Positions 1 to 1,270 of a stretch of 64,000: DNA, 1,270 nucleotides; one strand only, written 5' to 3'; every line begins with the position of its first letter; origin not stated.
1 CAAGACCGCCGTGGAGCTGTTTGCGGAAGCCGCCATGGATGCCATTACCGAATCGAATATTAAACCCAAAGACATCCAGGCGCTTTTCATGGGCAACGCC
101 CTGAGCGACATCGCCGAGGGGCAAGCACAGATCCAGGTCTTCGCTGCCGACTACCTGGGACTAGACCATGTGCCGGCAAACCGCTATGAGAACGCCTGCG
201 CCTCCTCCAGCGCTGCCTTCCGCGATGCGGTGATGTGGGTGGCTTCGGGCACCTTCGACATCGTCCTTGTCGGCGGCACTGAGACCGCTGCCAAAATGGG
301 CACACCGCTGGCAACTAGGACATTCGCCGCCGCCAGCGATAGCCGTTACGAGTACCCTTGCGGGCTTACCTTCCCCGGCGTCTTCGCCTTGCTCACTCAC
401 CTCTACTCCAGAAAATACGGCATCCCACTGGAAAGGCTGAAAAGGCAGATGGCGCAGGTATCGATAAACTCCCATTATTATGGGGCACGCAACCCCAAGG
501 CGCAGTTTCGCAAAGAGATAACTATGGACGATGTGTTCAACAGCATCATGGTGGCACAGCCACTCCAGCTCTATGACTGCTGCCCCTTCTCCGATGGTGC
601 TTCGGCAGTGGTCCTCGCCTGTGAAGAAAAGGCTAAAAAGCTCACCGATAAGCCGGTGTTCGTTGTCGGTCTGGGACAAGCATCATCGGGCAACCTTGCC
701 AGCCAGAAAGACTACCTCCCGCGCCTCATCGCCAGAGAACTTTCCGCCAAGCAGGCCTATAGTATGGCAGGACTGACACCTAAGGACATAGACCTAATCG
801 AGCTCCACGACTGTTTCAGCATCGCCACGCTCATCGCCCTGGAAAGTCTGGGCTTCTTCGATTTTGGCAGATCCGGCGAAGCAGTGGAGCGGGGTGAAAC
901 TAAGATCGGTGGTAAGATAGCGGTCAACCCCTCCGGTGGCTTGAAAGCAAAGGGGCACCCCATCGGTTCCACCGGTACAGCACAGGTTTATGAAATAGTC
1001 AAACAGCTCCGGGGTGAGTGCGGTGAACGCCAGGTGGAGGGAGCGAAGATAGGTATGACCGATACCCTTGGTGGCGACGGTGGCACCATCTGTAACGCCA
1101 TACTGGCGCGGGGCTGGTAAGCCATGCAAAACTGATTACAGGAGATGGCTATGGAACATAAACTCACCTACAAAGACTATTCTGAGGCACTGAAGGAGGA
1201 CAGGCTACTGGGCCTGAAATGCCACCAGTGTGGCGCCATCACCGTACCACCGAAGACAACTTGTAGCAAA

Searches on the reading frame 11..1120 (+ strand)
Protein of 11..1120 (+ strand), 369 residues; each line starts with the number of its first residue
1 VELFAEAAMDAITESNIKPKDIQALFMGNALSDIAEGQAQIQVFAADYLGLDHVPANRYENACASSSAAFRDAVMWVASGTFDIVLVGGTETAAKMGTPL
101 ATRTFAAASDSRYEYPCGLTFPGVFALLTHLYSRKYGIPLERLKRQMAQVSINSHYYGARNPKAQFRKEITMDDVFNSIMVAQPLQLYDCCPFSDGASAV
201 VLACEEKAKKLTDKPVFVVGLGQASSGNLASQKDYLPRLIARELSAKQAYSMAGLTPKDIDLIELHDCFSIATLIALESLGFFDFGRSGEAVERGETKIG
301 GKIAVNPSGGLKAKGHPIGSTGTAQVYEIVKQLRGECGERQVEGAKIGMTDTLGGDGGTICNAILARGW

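Call 34: search_protein_families(library=pfam, proteins=[window:11-1120:+], max_evalue=0.00001)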
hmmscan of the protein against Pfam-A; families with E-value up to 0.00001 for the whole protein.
window:11-1120:+ (369 aa): 3 families
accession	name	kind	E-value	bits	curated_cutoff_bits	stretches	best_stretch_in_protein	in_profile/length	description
PF22691.2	Thiolase_C_1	-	2.2e-42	144.6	28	1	223-366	2-143/144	Thiolase C-terminal domain-like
PF00108.29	Thiolase_N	-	6.8e-22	78.5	26.4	1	2-205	25-259/260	Thiolase, N-terminal domain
PF02803.24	Thiolase_C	-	3.6e-11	43.2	27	1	245-348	27-112/123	Thiolase, C-terminal domain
